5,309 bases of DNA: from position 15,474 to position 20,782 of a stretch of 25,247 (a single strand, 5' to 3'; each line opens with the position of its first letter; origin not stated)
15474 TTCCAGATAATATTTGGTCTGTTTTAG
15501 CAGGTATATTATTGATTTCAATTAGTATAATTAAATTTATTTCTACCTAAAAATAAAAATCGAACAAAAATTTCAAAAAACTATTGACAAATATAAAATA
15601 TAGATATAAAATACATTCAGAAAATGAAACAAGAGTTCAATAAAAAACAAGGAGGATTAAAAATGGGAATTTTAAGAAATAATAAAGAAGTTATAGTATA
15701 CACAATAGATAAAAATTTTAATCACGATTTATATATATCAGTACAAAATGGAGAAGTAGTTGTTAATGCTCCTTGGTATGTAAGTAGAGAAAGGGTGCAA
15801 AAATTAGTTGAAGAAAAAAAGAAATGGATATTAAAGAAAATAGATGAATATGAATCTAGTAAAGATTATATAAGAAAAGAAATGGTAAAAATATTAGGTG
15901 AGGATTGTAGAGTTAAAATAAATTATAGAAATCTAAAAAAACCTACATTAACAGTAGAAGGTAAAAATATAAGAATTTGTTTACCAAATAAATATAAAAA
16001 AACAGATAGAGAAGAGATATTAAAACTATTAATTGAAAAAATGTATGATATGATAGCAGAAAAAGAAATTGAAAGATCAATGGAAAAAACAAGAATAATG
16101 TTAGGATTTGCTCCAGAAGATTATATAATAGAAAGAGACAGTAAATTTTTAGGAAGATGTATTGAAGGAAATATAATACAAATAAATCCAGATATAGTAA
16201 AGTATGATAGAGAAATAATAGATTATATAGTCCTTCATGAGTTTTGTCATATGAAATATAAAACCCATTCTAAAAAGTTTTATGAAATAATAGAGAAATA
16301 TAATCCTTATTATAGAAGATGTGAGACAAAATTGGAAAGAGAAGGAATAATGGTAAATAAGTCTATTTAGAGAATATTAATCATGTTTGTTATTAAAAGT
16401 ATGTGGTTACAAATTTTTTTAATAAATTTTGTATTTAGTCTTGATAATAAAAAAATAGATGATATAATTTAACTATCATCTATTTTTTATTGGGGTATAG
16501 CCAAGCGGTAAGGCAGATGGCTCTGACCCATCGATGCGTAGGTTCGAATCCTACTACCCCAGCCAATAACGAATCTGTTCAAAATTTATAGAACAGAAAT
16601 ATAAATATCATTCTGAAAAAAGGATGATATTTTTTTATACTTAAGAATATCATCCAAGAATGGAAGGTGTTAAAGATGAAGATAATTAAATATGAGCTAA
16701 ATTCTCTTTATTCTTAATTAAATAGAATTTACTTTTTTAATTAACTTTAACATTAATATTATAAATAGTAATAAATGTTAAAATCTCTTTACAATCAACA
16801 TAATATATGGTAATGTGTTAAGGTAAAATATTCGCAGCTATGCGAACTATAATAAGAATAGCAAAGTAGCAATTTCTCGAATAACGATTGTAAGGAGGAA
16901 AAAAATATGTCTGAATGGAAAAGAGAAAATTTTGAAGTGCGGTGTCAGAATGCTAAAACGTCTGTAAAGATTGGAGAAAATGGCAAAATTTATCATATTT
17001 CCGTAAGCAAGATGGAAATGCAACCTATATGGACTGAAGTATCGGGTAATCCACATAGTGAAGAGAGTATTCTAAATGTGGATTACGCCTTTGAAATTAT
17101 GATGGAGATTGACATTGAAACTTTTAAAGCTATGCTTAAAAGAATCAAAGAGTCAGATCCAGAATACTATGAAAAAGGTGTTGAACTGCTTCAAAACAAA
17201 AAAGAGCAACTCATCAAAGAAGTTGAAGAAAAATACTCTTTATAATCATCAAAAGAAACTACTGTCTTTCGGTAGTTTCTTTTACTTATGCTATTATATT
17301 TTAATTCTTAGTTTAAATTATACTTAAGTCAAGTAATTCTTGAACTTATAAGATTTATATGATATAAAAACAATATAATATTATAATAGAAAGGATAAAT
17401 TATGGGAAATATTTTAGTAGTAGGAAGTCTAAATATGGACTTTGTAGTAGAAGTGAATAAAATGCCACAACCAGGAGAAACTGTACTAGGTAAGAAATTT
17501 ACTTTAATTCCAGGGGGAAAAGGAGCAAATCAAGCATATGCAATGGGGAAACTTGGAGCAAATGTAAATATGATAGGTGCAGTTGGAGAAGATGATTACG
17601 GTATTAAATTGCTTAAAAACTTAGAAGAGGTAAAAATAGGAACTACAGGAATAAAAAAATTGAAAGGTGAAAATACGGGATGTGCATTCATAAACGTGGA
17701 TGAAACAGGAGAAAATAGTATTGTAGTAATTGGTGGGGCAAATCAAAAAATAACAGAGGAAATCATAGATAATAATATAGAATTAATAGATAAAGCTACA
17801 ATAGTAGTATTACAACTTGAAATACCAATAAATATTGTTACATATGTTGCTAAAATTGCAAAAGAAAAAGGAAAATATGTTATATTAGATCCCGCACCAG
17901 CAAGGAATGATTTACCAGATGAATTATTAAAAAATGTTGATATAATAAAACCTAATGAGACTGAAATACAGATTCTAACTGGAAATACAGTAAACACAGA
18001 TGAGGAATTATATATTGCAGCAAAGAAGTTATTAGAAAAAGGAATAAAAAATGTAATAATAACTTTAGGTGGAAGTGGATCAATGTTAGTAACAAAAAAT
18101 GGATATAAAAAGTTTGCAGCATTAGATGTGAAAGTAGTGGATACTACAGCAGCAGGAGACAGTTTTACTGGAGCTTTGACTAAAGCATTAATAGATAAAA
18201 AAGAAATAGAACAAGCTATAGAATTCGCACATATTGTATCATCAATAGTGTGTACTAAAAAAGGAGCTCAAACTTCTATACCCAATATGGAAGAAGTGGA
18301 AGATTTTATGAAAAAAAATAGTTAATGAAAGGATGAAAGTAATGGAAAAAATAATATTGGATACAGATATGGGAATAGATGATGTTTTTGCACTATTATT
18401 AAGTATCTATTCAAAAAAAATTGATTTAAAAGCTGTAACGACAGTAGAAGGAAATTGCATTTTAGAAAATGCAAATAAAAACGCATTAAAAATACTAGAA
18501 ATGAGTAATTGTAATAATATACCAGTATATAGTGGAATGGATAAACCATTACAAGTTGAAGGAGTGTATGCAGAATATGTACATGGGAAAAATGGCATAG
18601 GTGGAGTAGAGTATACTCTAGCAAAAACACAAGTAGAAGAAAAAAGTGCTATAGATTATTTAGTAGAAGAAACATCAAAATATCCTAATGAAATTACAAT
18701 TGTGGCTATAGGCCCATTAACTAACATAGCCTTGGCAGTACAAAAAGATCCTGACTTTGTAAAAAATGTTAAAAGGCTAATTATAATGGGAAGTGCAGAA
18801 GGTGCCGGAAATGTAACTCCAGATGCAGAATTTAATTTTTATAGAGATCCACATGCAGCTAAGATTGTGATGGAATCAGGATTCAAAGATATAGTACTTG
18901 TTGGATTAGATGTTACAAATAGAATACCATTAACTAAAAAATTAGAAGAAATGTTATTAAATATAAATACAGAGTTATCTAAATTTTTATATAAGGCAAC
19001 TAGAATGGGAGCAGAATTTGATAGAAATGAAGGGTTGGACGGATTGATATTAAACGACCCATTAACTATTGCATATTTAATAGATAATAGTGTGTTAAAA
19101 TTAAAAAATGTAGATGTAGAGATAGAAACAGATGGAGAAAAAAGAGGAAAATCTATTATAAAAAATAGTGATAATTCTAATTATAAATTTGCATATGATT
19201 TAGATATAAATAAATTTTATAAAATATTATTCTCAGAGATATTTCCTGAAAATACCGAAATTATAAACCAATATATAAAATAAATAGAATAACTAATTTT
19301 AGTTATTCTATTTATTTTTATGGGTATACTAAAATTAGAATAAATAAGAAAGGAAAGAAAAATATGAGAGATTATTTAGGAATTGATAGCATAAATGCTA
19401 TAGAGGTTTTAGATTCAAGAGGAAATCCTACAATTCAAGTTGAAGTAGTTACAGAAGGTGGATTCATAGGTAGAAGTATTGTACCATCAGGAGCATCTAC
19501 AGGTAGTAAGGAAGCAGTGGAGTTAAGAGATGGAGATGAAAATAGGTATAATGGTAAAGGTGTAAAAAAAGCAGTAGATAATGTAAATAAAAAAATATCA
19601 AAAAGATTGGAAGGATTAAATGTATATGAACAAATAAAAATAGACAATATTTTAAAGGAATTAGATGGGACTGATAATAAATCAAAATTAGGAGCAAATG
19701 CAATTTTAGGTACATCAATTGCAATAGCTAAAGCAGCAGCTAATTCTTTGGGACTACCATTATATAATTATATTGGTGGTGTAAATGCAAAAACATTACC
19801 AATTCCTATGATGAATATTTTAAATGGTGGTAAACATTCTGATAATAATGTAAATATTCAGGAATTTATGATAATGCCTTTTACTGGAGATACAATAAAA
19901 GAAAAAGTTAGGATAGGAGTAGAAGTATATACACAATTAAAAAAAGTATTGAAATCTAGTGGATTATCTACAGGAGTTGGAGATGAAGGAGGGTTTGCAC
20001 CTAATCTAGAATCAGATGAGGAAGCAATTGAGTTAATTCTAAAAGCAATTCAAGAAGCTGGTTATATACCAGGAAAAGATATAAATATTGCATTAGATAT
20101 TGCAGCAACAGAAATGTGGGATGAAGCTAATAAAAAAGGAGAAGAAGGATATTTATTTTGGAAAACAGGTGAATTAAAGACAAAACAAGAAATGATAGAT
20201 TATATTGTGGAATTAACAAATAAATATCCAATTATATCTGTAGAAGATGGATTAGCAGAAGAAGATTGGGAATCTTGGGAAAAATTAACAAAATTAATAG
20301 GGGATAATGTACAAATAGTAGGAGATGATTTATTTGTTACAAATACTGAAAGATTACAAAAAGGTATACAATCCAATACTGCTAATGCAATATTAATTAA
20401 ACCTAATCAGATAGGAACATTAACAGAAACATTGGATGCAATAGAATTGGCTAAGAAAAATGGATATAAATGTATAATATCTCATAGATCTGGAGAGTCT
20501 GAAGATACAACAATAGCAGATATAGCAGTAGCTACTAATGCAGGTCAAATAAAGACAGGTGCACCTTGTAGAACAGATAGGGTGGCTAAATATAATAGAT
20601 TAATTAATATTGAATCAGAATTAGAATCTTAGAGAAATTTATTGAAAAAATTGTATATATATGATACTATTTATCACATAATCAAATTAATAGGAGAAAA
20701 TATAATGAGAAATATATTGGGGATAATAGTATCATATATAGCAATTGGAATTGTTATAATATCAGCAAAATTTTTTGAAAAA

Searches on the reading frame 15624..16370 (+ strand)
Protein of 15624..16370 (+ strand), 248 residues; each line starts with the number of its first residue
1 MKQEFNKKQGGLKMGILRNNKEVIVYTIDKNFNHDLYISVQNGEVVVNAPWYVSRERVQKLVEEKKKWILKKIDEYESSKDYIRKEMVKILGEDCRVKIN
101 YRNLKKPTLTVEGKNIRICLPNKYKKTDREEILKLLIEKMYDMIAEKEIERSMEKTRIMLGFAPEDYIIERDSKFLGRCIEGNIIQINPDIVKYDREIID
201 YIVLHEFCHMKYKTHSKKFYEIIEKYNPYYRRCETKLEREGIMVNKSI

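Call 33: search_protein_families(library=pfam, proteins=[window:15624-16370:+])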
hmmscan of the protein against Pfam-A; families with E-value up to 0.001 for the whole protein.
window:15624-16370:+ (248 aa): 2 families
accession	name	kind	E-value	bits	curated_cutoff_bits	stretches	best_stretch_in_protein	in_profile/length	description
PF01863.23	YgjP-like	-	2.2e-36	126.2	26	1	36-239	3-206/207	YgjP-like, metallopeptidase domain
PF08325.16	WLM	-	0.00015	22.3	26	1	197-235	81-119/190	WLM domain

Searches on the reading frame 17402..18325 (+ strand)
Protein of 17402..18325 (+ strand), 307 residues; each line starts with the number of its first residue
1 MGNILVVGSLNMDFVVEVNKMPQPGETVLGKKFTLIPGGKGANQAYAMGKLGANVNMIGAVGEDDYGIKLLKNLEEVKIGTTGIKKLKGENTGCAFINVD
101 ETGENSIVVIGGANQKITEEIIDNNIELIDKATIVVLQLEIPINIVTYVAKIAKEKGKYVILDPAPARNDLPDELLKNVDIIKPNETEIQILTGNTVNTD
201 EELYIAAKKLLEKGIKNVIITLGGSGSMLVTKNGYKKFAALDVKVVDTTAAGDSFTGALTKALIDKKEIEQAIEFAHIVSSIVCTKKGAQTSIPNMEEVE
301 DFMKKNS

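Call 33: search_protein_families(library=pfam, proteins=[window:17402-18325:+])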
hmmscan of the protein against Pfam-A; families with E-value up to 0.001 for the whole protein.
window:17402-18325:+ (307 aa): 2 families
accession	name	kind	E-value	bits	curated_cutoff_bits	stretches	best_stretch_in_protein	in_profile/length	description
PF00294.29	PfkB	-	3.5e-72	243.7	25.8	1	2-295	2-301/302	pfkB family carbohydrate kinase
PF08543.17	Phos_pyr_kin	-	7.9e-13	48.8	27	1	167-277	108-225/246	Phosphomethylpyrimidine kinase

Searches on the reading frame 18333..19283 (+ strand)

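Call 33: search_protein_families(library=pfam, proteins=[window:18333-19283:+])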
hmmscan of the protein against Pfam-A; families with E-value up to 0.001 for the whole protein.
window:18333-19283:+ (316 aa): 1 family
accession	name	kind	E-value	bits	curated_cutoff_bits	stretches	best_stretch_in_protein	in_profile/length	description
PF01156.24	IU_nuc_hydro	-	4.6e-86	289.6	34.2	1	7-297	1-297/297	Inosine-uridine preferring nucleoside hydrolase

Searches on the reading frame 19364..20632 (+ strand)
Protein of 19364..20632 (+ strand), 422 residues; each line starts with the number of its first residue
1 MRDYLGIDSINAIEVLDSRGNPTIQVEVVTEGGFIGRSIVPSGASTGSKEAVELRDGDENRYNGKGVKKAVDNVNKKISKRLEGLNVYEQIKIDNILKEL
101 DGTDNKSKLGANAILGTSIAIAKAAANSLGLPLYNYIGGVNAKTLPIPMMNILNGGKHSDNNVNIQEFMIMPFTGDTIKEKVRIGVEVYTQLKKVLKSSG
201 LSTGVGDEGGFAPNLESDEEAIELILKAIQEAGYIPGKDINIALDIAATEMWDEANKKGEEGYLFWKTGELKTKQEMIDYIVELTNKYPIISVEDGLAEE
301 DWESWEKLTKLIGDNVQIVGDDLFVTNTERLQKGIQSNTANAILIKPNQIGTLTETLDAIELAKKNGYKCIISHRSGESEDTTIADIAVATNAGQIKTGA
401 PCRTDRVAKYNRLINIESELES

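Call 33: search_protein_families(library=pfam, proteins=[window:19364-20632:+])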
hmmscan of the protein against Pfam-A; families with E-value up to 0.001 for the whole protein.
window:19364-20632:+ (422 aa): 4 families
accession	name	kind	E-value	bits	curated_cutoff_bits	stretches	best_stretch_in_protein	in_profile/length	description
PF00113.28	Enolase_C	-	4.9e-116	387.6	21.5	1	143-421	2-282/296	Enolase, C-terminal TIM barrel domain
PF03952.21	Enolase_N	-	1.2e-58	197.4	35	1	7-137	1-131/131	Enolase, N-terminal domain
PF07476.17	MAAL_C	-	1.3e-05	25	27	1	305-396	126-221/249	Methylaspartate ammonia-lyase C-terminus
PF13378.12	MR_MLE_C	-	0.00014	22.1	29.4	1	274-390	57-168/219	Enolase C-terminal domain-like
